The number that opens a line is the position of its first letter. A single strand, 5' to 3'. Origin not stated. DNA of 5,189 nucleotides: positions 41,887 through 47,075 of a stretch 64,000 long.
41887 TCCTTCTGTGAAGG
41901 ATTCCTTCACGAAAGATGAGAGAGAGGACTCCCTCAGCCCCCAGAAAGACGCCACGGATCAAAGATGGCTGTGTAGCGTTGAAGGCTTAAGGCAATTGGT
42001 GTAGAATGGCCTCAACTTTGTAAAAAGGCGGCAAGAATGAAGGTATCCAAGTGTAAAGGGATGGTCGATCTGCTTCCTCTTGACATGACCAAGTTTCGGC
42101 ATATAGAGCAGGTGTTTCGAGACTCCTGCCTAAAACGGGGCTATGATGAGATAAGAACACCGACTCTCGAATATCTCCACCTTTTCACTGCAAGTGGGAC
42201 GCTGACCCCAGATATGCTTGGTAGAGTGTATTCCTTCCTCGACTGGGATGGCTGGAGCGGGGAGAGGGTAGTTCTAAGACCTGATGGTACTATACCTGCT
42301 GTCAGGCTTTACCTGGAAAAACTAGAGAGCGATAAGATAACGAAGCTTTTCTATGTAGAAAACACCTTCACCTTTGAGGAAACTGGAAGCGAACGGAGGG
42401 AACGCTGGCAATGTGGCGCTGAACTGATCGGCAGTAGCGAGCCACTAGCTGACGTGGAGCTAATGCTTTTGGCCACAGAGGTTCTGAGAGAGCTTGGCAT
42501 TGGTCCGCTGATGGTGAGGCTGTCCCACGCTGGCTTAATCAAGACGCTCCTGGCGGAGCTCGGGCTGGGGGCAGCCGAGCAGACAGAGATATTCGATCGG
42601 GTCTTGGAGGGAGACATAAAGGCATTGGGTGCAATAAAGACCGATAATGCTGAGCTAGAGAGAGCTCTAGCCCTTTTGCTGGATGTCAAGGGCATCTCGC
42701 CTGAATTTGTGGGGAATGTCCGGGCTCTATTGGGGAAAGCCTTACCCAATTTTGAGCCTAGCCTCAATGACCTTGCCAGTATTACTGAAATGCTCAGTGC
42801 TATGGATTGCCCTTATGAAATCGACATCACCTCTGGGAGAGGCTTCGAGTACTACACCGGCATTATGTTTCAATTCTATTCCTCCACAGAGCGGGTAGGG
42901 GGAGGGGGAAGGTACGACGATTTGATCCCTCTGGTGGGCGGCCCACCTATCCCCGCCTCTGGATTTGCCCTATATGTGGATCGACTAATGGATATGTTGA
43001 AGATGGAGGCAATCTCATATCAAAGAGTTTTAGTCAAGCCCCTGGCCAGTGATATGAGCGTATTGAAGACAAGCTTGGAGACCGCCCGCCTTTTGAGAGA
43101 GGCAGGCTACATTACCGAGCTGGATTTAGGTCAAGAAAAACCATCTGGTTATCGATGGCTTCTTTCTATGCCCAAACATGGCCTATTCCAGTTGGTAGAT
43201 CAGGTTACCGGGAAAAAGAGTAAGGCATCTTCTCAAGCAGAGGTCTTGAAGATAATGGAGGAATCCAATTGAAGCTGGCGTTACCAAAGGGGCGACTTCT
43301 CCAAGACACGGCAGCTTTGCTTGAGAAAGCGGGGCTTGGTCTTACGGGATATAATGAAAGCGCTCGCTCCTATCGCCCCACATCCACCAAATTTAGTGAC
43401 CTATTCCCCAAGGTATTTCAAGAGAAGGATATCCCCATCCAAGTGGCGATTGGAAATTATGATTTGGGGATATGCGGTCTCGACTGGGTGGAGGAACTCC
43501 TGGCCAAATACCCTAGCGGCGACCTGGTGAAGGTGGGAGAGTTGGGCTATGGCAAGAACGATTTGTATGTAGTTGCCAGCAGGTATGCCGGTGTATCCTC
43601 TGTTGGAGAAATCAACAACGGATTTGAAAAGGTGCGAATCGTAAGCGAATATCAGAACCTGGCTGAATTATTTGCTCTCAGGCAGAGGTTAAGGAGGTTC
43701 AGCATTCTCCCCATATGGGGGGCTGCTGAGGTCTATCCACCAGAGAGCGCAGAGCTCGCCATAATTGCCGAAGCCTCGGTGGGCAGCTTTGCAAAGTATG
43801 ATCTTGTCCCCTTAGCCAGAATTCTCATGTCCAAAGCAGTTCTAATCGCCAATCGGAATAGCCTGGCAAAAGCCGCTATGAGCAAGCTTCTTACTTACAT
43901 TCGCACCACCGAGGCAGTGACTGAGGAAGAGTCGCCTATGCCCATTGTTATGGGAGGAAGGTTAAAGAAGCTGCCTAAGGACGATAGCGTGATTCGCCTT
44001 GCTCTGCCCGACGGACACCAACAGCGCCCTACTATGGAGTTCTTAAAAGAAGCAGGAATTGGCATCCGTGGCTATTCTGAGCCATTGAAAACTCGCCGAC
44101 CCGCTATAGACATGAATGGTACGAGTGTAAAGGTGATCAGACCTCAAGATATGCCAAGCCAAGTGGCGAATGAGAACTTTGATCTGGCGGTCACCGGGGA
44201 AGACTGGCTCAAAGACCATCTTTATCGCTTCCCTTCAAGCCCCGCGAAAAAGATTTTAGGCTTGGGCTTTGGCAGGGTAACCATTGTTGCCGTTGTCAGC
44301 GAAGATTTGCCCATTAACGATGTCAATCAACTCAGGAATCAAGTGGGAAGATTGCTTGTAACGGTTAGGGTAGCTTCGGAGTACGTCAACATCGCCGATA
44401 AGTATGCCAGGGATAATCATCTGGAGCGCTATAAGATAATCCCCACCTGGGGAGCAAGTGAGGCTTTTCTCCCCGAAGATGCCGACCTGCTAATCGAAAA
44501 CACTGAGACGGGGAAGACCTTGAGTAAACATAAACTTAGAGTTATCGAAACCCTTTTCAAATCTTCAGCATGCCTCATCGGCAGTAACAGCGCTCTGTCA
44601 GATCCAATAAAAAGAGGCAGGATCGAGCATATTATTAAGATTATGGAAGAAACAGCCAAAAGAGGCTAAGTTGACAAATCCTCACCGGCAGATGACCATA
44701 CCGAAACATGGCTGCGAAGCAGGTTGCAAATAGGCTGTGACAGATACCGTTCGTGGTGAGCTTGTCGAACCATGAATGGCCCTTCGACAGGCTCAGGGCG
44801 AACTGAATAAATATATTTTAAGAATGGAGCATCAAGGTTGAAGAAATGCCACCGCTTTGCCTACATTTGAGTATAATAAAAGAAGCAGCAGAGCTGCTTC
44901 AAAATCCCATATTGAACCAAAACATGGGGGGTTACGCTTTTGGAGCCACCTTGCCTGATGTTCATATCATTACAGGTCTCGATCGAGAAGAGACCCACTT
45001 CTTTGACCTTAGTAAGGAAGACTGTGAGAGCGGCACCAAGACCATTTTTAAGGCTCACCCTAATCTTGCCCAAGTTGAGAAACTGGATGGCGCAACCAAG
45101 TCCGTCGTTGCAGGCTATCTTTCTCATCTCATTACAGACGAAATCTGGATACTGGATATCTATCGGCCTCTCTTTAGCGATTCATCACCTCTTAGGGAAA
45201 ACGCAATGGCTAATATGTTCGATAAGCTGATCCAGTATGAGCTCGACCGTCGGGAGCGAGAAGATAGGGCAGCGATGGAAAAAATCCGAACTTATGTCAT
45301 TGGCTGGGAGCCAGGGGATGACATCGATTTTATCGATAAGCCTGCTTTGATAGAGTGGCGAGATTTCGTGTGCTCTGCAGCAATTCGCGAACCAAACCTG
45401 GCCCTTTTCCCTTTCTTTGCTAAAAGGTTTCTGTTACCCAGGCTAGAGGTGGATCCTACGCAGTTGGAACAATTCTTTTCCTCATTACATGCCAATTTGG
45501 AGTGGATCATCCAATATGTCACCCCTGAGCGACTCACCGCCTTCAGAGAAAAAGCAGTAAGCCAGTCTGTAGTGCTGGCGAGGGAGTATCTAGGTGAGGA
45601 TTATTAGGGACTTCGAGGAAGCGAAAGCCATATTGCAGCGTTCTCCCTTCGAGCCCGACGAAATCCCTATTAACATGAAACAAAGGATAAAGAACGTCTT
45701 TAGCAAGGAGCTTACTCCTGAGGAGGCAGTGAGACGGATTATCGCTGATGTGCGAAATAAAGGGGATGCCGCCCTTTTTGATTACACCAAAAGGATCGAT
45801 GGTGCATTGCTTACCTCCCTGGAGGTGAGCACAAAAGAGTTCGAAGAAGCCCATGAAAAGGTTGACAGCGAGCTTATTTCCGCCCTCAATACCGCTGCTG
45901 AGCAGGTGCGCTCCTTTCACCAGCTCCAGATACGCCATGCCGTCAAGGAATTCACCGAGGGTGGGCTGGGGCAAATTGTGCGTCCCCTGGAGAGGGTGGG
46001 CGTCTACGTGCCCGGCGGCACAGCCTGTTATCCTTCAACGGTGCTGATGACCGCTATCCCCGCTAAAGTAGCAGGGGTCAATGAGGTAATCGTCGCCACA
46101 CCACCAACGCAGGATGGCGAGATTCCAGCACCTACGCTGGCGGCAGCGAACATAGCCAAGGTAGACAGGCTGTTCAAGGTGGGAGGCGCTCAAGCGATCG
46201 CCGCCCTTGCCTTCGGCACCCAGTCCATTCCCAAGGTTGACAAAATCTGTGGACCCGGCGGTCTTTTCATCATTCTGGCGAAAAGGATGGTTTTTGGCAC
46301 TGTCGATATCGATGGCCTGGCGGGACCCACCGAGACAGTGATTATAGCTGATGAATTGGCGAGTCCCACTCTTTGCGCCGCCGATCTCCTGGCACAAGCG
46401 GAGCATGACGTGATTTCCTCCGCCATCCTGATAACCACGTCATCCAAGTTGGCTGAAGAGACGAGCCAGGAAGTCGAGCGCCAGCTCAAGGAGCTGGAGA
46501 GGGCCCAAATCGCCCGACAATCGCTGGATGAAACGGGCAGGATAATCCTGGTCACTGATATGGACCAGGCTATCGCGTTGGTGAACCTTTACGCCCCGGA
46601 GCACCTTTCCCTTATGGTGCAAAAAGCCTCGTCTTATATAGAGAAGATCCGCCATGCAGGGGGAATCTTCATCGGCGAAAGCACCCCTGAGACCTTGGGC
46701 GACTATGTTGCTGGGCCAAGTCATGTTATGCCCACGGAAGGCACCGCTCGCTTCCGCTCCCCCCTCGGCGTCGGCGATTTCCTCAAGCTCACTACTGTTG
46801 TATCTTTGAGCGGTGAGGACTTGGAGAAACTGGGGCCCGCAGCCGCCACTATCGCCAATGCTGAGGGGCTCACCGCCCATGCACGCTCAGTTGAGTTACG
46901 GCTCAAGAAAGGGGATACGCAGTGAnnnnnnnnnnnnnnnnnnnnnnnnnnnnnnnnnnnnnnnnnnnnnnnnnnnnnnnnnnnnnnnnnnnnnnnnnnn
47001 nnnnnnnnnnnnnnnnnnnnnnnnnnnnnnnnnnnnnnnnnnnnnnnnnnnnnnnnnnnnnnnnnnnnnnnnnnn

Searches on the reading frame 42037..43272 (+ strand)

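Call 15: search_protein_families(library=pfam, proteins=[window:42037-43272:+], max_evalue=0.001)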
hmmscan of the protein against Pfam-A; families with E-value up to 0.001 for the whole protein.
window:42037-43272:+ (411 aa): 1 family
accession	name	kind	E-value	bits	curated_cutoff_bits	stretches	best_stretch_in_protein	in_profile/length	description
PF13393.11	tRNA-synt_His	-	1.5e-54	185.8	25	1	8-317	1-308/308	Histidyl-tRNA synthetase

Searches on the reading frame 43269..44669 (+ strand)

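Call 15: search_protein_families(library=pfam, proteins=[window:43269-44669:+], max_evalue=0.001)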
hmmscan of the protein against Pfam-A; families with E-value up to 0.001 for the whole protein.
window:43269-44669:+ (466 aa): 1 family
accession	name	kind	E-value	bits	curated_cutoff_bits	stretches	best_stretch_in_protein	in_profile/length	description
PF01634.23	HisG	-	3.3e-57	193.3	25.5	2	291-460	1-157/158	ATP phosphoribosyltransferase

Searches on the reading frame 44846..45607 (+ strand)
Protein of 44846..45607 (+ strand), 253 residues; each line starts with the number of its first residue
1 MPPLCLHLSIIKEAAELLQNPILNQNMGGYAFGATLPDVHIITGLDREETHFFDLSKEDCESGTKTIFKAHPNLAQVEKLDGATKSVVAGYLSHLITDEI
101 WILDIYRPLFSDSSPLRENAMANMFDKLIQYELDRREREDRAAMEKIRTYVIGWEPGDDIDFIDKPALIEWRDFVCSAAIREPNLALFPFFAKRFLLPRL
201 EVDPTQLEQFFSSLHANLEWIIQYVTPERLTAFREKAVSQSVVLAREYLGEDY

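Call 15: search_protein_families(library=pfam, proteins=[window:44846-45607:+], max_evalue=0.001)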
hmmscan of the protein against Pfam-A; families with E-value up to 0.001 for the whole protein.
window:44846-45607:+ (253 aa): 1 family
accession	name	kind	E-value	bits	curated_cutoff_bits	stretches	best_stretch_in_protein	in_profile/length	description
PF00882.24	Zn_dep_PLPC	-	4.3e-05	23.9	26.8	1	7-101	2-96/167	Zinc dependent phospholipase C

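Call 25: search_protein_families(library=padloc, proteins=[window:44846-45607:+], max_evalue=0.01)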
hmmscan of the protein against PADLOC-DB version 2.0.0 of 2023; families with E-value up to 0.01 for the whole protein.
window:44846-45607:+ (253 aa): 0 families

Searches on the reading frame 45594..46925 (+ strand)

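Call 23: search_protein_families(library=pfam, proteins=[window:45594-46925:+], max_evalue=0.001)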
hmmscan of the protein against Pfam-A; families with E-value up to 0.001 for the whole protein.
window:45594-46925:+ (443 aa): 1 family
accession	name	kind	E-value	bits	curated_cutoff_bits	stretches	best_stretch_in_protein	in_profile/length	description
PF00815.25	Histidinol_dh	-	2.4e-162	541.1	27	1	43-437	12-411/411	Histidinol dehydrogenase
